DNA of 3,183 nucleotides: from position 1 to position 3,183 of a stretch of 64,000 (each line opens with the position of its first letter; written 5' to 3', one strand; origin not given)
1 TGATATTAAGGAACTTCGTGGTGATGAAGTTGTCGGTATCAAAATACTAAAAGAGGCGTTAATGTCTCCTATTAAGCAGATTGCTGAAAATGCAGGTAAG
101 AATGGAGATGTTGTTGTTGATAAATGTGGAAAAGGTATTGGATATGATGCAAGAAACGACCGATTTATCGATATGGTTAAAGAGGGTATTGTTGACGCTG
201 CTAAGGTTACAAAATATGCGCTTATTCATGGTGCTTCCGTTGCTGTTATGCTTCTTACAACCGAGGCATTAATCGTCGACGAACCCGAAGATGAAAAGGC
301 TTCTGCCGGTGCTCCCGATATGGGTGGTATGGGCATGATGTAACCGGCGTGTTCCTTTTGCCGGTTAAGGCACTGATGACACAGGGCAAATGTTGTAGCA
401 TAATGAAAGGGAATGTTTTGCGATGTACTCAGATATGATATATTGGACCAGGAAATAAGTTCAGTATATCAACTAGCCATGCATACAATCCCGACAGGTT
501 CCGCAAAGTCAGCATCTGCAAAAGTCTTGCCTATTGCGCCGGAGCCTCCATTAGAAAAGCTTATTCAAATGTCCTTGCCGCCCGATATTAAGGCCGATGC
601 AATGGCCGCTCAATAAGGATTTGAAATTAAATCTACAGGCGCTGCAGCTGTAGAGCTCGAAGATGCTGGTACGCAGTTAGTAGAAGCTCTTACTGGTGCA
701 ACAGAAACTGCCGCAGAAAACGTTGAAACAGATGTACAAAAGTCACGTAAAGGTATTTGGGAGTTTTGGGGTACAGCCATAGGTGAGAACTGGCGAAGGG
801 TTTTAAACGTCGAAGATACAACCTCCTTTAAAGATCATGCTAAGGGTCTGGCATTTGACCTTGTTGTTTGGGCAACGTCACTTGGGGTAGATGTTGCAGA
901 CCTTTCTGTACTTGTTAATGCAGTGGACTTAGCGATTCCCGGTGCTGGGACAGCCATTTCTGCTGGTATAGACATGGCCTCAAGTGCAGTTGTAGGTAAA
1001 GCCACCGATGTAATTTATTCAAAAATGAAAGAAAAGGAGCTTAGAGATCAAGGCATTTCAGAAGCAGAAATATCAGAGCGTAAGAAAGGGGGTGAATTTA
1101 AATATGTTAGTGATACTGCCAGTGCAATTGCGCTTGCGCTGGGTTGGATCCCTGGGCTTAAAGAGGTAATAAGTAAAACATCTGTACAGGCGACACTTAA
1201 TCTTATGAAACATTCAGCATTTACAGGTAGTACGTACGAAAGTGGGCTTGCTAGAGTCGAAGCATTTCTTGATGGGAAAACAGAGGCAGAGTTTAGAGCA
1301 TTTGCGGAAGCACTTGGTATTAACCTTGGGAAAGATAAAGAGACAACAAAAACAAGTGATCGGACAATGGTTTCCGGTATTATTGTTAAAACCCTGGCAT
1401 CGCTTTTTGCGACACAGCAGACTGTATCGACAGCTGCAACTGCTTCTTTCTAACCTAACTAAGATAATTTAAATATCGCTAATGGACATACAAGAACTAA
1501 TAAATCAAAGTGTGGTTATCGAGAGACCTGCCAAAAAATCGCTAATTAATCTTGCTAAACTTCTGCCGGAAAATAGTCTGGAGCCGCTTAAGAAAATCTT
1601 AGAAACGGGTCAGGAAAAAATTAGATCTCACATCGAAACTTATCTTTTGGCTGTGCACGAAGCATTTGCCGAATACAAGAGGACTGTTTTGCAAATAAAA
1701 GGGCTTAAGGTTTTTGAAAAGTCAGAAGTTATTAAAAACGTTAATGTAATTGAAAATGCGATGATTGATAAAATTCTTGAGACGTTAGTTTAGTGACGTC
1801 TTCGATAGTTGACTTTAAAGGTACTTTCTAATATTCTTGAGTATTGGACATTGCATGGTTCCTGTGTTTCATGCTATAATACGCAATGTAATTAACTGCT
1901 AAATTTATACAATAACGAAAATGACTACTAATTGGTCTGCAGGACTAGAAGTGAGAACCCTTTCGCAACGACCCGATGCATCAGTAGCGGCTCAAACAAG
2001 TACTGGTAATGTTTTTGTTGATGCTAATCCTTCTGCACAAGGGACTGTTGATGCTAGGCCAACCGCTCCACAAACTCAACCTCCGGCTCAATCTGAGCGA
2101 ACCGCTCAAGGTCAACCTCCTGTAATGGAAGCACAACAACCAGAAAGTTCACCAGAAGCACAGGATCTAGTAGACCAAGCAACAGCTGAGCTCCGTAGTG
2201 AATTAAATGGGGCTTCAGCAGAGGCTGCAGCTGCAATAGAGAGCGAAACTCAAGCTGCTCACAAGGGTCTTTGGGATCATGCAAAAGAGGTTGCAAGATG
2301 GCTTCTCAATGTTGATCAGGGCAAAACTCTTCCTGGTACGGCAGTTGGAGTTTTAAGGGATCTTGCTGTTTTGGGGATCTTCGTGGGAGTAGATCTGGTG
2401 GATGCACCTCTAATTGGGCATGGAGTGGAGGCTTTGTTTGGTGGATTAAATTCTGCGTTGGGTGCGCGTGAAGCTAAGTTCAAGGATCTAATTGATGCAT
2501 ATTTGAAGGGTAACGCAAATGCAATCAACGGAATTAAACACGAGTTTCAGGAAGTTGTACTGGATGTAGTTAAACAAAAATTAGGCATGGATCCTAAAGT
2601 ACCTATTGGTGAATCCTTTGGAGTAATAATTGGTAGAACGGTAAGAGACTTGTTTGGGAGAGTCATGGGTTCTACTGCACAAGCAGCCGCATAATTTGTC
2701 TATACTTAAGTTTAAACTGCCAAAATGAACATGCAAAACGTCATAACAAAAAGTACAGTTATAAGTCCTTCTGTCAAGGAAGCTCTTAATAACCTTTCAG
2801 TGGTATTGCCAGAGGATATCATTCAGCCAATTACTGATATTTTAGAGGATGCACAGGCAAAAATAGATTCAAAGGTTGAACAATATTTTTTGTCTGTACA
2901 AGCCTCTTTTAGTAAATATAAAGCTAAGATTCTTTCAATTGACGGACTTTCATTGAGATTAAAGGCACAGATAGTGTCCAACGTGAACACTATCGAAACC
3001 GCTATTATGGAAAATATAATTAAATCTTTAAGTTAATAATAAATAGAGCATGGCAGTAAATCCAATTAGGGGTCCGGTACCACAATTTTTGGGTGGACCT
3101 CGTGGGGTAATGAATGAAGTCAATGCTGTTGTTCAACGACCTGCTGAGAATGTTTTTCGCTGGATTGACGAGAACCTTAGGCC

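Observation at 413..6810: Cassette of paralogous hydrophobic proteins interleaved with paralogous 103-aa helical proteins, ending in a 1098-aa effector-like protein plus an acidic partner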

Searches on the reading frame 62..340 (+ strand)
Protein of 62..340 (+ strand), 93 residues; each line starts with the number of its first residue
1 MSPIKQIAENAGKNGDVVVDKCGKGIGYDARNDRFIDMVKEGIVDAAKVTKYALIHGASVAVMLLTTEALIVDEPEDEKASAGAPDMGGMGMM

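Call 6: search_protein_families(library=pfam, proteins=[window:62-340:+], max_evalue=1)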
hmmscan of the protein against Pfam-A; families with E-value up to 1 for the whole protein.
window:62-340:+ (93 aa): 1 family
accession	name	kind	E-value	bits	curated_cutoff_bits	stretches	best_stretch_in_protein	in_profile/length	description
PF00118.29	Cpn60_TCP1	-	1.2e-10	41.2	34.3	1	3-74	411-489/490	TCP-1/cpn60 chaperonin family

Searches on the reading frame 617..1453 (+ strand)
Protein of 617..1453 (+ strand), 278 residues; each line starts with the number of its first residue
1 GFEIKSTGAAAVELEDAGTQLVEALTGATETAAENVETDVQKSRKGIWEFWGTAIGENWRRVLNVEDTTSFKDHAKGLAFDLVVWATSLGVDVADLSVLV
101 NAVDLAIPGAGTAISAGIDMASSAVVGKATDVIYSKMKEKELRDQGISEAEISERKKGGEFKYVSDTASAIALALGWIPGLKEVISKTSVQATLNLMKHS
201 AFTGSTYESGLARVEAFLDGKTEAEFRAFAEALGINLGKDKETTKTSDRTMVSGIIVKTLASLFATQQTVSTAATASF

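Call 6: search_protein_families(library=pfam, proteins=[window:617-1453:+], max_evalue=1)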
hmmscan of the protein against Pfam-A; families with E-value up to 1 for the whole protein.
window:617-1453:+ (278 aa): 2 families
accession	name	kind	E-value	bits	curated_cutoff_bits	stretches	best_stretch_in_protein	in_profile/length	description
PF20256.3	MoCoBD_2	-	0.019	14.9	27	1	84-162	80-155/283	Molybdopterin cofactor-binding domain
PF16168.11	AIDA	-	0.09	13.3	27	1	2-32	9-39/63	Adhesin of bacterial autotransporter system, probable stalk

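Call 11: search_protein_families(library=ncbifam, proteins=[window:617-1453:+], max_evalue=1)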
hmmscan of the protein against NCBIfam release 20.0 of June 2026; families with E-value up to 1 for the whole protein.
window:617-1453:+ (278 aa): 0 families

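Call 26: search_protein_families(library=phrogs, proteins=[window:617-1453:+], max_evalue=0.1)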
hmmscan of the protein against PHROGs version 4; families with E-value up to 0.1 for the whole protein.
window:617-1453:+ (278 aa): 1 family
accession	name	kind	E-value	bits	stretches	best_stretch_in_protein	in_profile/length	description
phrog_3281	-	DNA, RNA and nucleotide metabolism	0.05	15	0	215-241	65-91/107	endonuclease VII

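Call 81: search_protein_families(library=padloc, proteins=[window:617-1453:+], max_evalue=0.1)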
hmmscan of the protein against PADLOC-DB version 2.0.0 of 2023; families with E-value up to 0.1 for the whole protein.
window:617-1453:+ (278 aa): 0 families

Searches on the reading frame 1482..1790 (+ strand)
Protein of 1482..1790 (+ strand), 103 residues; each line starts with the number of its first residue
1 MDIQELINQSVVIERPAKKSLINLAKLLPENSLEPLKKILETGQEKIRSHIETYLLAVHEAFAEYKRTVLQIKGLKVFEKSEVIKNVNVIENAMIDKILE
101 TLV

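Call 6: search_protein_families(library=pfam, proteins=[window:1482-1790:+], max_evalue=1)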
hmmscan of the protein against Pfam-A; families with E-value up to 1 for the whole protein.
window:1482-1790:+ (103 aa): 1 family
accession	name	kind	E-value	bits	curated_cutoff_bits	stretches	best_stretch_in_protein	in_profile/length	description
PF24502.1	Ig_TMEM131homol_3rd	-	0.038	15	27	1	17-93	2-77/97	TMEM131 homolog third Ig-like domain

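Call 11: search_protein_families(library=ncbifam, proteins=[window:1482-1790:+], max_evalue=1)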
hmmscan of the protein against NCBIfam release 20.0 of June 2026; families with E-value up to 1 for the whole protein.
window:1482-1790:+ (103 aa): 0 families

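Call 17: find_homologous_proteins(query=A1, max_evalue=0.01)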
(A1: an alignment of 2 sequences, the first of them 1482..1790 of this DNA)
Query A1 (2 sequences) (103 aa, profile of the alignment): 2 proteins with E <= 0.01 among 54 candidates.
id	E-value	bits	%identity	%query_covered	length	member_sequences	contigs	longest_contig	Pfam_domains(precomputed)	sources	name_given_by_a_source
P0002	3.5e-50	186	100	100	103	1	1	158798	-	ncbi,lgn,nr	ncbi:hypothetical protein JW962_03495 [Candidatus Dojkabacteria bacterium]|nr:hypothetical protein [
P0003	4.0e-48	180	40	97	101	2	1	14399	-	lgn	-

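Call 26: search_protein_families(library=phrogs, proteins=[window:1482-1790:+], max_evalue=0.1)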
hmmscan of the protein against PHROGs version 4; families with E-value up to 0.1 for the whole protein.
window:1482-1790:+ (103 aa): 1 family
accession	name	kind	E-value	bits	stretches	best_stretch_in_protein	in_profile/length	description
phrog_12592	-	unknown function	0.0043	18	1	37-81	12-56/62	-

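Call 58: search_solved_structures(query=A5, max_evalue=10)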
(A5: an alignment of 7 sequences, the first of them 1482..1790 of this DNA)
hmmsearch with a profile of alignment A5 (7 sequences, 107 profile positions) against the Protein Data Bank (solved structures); distinct sequences matched with E-value up to 10: 18.
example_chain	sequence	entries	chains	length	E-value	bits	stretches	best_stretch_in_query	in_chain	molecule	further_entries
1zak_A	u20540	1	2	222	0.004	20.6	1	30-73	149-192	ADENYLATE KINASE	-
7xli_A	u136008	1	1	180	0.18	15.3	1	19-56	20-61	Iron-regulated surface determinant protein B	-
8ohd_A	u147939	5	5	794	0.19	15.2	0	13-49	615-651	E3 UFM1-protein ligase 1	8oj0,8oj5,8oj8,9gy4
3pub_A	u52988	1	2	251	0.2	15.1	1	62-94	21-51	30kDa protein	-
8qfc_B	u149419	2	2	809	0.2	15.1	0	13-49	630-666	E3 UFM1-protein ligase 1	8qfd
4iy8_A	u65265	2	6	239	0.22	15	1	62-94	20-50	30K protein 1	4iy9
4efp_A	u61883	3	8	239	0.25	14.9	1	62-94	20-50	30kDa protein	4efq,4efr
3pja_J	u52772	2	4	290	0.27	14.8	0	51-83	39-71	Translin-associated protein X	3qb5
9e5c_7b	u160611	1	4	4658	0.42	14.1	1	45-98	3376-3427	Dynein heavy chain, putative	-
8huj_B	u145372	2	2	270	0.47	14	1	21-66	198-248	Eukaryotic translation initiation factor 4 gamma 1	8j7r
1hu3_A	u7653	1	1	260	0.52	13.8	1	21-66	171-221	EIF4GII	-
6c8z_A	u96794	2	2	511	0.63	13.6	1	45-96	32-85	ADP-dependent phosphofructokinase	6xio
4hwg_A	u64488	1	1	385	0.99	12.9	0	36-73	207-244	UDP-N-acetylglucosamine 2-epimerase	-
3s84_A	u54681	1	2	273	1.7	12.2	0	30-73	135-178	Apolipoprotein A-IV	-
4xl5_C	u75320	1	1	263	2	12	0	17-58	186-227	bGFP-A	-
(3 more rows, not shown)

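Call 59: search_protein_families(library=pfam, alignment_id=A5, max_evalue=0.1)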
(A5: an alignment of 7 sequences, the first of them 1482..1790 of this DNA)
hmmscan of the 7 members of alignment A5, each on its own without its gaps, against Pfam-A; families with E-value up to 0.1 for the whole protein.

A. member 1, window:1482-1790:+ (103 aa): 1 family
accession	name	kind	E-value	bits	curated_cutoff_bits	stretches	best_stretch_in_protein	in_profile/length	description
PF24502.1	Ig_TMEM131homol_3rd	-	0.038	15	27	1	17-93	2-77/97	TMEM131 homolog third Ig-like domain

B. families by the number of members that match (of 7 scanned): 10 families
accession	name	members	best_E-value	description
PF08855.15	DUF1825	1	0.014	Domain of unknown function (DUF1825)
PF01468.23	GA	1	0.015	GA module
PF07564.17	DUF1542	1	0.019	Domain of Unknown Function (DUF1542)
PF24502.1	Ig_TMEM131homol_3rd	1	0.038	TMEM131 homolog third Ig-like domain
PF10444.14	Nbl1_Borealin_N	1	0.039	Nbl1 / Borealin N terminal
PF22134.1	DM_Arn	1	0.052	DNA Mimic Protein Arn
PF18373.7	Spectrin_2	1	0.066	Spectrin like domain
PF20103.6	DUF6493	1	0.077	Domain of unknown function (DUF6493)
PF15775.10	DUF4703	1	0.077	Domain of unknown function (DUF4703)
PF18347.7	DUF5606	1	0.099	Domain of unknown function (DUF5606)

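Call 81: search_protein_families(library=padloc, proteins=[window:1482-1790:+], max_evalue=0.1)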
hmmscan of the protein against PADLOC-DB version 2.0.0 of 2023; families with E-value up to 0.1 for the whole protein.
window:1482-1790:+ (103 aa): 0 families

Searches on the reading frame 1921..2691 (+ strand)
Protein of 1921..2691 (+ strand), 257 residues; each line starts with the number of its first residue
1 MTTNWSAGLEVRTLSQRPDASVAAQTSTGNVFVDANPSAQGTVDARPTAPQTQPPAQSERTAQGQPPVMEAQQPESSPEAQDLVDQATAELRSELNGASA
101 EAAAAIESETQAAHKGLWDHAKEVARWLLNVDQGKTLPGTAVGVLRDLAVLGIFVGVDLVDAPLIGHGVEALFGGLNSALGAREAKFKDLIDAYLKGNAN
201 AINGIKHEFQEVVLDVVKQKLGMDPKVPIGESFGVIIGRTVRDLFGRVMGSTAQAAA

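Call 6: search_protein_families(library=pfam, proteins=[window:1921-2691:+], max_evalue=1)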
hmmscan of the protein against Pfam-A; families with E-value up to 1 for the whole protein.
window:1921-2691:+ (257 aa): 1 family
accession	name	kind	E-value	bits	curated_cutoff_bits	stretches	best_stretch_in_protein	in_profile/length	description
PF00430.23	ATP-synt_B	-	0.12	12.9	28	1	70-118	57-105/132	ATP synthase B/B' CF(0)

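Call 11: search_protein_families(library=ncbifam, proteins=[window:1921-2691:+], max_evalue=1)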
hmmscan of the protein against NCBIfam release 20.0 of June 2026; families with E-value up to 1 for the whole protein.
window:1921-2691:+ (257 aa): 3 families
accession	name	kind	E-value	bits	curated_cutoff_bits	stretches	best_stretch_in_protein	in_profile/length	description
NF005607.0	PRK07353.1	equivalog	0.012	15.4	131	1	76-129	95-148/155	F0F1 ATP synthase subunit B'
NF053713.1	helicas_STM2767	equivalog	0.37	9.1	550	1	183-221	134-172/665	STM2767 family DEAD/DEAH box helicase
TIGR01562.1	FdhE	equivalog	0.46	10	187.65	1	43-109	64-129/305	formate dehydrogenase accessory protein FdhE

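Call 26: search_protein_families(library=phrogs, proteins=[window:1921-2691:+], max_evalue=0.1)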
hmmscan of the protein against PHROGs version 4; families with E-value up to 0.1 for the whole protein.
window:1921-2691:+ (257 aa): 1 family
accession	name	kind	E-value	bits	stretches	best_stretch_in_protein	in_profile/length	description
phrog_1797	-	unknown function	0.092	14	0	32-135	86-192/207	-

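Call 27: list_cluster_members(proteins=[window:1921-2691:+, window:6376-6807:+, window:923-1450:+, window:2725-3033:+, window:6863-7228:+])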
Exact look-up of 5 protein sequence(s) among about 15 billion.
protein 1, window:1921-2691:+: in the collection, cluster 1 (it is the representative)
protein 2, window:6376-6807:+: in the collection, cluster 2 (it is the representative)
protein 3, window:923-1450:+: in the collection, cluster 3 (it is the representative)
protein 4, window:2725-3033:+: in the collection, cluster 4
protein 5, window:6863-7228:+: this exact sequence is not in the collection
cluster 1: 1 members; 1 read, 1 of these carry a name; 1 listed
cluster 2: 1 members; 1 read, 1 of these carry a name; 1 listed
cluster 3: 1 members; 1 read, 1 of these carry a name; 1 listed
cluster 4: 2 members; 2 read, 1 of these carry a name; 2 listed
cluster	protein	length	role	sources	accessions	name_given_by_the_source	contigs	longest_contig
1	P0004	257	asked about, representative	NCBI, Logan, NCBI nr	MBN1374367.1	hypothetical protein JW962_03500 [Candidatus Dojkabacteria bacterium] | hypothetical protein [Candidatus Dojkabacteria bacterium]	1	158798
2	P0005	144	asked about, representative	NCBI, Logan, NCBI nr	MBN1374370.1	hypothetical protein JW962_03515 [Candidatus Dojkabacteria bacterium] | hypothetical protein [Candidatus Dojkabacteria bacterium]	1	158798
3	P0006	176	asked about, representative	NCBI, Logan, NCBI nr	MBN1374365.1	hypothetical protein JW962_03490 [Candidatus Dojkabacteria bacterium] | hypothetical protein [Candidatus Dojkabacteria bacterium]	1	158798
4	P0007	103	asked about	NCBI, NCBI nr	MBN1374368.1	hypothetical protein JW962_03505 [Candidatus Dojkabacteria bacterium] | hypothetical protein [Candidatus Dojkabacteria bacterium]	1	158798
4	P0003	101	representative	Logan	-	-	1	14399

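Call 81: search_protein_families(library=padloc, proteins=[window:1921-2691:+], max_evalue=0.1)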
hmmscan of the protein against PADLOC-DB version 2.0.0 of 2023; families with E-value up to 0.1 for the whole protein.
window:1921-2691:+ (257 aa): 1 family
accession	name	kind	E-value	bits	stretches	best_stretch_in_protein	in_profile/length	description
PDLC01518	Cas8b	-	0.047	11.9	1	148-226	32-108/134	CAS-I-B; effector_LS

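Call 103: search_solved_structures(query=A6, max_evalue=1)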
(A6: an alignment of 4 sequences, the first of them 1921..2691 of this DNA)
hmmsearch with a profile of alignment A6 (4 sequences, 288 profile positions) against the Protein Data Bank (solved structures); distinct sequences matched with E-value up to 1: 8.
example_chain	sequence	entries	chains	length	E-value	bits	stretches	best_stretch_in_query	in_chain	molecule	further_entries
8vvi_F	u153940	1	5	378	0.013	18.3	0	4-82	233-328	MotA/TolQ/ExbB proton channel domain-containing protein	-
3j9t_M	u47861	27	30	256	0.4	13.4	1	169-268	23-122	V-type proton ATPase subunit D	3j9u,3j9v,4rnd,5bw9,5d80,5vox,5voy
1sul_A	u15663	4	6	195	0.44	13.3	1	81-111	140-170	GTP-binding protein YsxC | Probable GTP-binding protein EngB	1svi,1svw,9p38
9hx4_F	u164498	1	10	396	0.67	12.7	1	31-100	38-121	Apolipoprotein A-IV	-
3c19_A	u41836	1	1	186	0.67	12.7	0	106-138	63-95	Uncharacterized protein MK0293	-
1f80_A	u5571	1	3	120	0.77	12.5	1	222-278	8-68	HOLO-(ACYL CARRIER PROTEIN) SYNTHASE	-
1f7l_A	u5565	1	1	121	0.81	12.5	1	222-278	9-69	HOLO-(ACYL CARRIER PROTEIN) SYNTHASE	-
1f7t_A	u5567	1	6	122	0.81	12.5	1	222-278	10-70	HOLO-(ACYL CARRIER PROTEIN) SYNTHASE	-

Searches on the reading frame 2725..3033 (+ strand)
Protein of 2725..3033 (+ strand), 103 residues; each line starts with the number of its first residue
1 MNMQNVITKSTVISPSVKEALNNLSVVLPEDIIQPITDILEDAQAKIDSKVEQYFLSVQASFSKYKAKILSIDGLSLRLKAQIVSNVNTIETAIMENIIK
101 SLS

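Call 6: search_protein_families(library=pfam, proteins=[window:2725-3033:+], max_evalue=1)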
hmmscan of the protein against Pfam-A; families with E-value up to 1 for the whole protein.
window:2725-3033:+ (103 aa): 0 families

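Call 11: search_protein_families(library=ncbifam, proteins=[window:2725-3033:+], max_evalue=1)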
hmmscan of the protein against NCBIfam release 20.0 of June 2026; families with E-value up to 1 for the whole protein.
window:2725-3033:+ (103 aa): 0 families

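Call 26: search_protein_families(library=phrogs, proteins=[window:2725-3033:+], max_evalue=0.1)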
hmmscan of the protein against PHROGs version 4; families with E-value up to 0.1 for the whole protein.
window:2725-3033:+ (103 aa): 1 family
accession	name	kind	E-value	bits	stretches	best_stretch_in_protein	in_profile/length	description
phrog_30570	-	unknown function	0.00067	20.6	1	39-88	114-163/169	-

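Call 81: search_protein_families(library=padloc, proteins=[window:2725-3033:+], max_evalue=0.1)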
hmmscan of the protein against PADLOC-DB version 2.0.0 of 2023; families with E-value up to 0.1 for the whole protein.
window:2725-3033:+ (103 aa): 0 families
